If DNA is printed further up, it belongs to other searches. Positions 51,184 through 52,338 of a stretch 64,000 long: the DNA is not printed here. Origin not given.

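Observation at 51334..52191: Orphan phage gpV/gp5-like baseplate spike gene without other tail genes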

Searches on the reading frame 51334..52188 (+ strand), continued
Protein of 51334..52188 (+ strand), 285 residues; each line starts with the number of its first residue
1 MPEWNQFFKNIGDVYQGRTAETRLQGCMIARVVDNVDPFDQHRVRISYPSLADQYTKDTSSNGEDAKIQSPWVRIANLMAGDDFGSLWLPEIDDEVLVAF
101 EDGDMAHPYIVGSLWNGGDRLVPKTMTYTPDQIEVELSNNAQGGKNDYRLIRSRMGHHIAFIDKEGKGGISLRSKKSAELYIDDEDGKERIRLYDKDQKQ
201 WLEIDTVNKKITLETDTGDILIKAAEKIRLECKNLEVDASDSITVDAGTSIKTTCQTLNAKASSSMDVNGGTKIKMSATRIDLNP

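Call 82: find_encoding_contigs(protein=P0061, flank=10000, max_places=1)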
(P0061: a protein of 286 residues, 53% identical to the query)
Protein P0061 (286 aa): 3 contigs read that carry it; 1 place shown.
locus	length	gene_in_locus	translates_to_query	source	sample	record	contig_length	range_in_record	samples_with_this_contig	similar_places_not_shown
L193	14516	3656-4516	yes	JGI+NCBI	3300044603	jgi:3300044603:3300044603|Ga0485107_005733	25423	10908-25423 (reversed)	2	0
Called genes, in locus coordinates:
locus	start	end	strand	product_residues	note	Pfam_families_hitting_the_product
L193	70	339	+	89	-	-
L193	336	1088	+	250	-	PF05401:NodS (weak), PF13489:Methyltransf_23, PF01209:Ubie_methyltran, PF07021:MetW (weak), PF13847:Methyltransf_31, PF08241:Methyltransf_11, PF08242:Methyltransf_12, PF13649:Methyltransf_25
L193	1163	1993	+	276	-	PF01189:Methyltr_RsmB-F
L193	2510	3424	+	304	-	-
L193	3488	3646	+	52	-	-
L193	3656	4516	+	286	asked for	PF04717:Phage_base_V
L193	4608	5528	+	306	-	-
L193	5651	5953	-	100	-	PF11950:DUF3467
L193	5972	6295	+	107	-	-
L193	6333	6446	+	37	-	-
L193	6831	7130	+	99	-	PF00216:Bac_DNA_binding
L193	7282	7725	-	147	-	-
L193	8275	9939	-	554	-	PF00158:Sigma54_activat, PF14532:Sigma54_activ_2, PF25601:AAA_lid_14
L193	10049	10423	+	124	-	-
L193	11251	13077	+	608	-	PF20142:Scaffold (faint), PF03734:YkuD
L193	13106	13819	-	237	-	PF12706:Lactamase_B_2 (weak)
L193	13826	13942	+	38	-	-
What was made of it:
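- On Sigma-54-dependent promoter: An EBP gene lies 3.7 kb from the spike in L193 (call 82), which may be coincidence.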

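Call 83: find_encoding_contigs(protein=P0077, flank=10000, max_places=1)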
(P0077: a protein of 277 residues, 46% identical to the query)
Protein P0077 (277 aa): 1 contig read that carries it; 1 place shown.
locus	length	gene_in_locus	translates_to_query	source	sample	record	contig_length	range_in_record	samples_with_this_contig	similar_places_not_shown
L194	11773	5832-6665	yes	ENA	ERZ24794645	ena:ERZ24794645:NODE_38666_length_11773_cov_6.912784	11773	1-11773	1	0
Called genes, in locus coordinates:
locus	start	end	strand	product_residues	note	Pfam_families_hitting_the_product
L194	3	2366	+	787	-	?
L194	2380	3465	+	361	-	-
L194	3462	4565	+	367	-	PF07992:Pyr_redox_2 (weak)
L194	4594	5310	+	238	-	PF12787:EcsC, PF05128:DUF697 (faint)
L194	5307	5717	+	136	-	PF04151:PPC (weak)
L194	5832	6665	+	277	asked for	PF04717:Phage_base_V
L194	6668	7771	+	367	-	PF13649:Methyltransf_25 (faint), PF08241:Methyltransf_11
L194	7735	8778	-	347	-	PF00005:ABC_tran, PF13304:AAA_21 (faint)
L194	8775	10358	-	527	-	PF00528:BPD_transp_1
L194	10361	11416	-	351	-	PF01547:SBP_bac_1, PF13531:SBP_bac_11, PF13416:SBP_bac_8, PF13343:SBP_bac_6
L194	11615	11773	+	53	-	?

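Call 89: search_protein_families(library=padloc, proteins=[window:51334-52188:+, L004:10918-11967:+, L007:10839-11933:+, L174:10618-10941:+], max_evalue=0.01)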
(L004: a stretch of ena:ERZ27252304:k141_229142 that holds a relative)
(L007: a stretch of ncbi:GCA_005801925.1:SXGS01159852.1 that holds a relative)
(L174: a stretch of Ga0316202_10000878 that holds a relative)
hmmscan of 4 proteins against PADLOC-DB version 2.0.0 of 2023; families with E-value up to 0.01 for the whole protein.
window:51334-52188:+ (285 aa): 0 families

L004:10918-11967:+ (350 aa): 0 families

L007:10839-11933:+ (365 aa): 1 family
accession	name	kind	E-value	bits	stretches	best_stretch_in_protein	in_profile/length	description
PDLC04134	mad2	-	1.8e-10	38.3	1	123-290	283-401/492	mads_2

L174:10618-10941:+ (108 aa): 0 families
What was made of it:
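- Tried and rejected: The L007 protein gave only a weak generic methyltransferase hit to mad2 (call 89).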

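Call 90: search_protein_families(library=ncbifam, proteins=[L004:10918-11967:+, L007:10839-11933:+, L021:7372-8499:+], max_evalue=0.001)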
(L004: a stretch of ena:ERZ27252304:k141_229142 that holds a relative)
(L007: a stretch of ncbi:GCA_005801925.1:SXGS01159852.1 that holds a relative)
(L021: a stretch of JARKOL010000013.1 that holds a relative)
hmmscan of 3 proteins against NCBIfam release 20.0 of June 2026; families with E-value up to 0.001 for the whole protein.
L004:10918-11967:+ (350 aa): 1 family
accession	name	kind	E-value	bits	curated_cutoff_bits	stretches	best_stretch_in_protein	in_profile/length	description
TIGR04345.1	ovoA_Cterm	equivalog_domain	1.3e-08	34.7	170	1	154-294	42-189/242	putative 4-mercaptohistidine N1-methyltransferase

L007:10839-11933:+ (365 aa): 1 family
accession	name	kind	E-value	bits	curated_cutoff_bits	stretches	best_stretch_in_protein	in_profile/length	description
TIGR04345.1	ovoA_Cterm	equivalog_domain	8.6e-16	58.2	170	1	176-363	62-242/242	putative 4-mercaptohistidine N1-methyltransferase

L021:7372-8499:+ (376 aa): 0 families
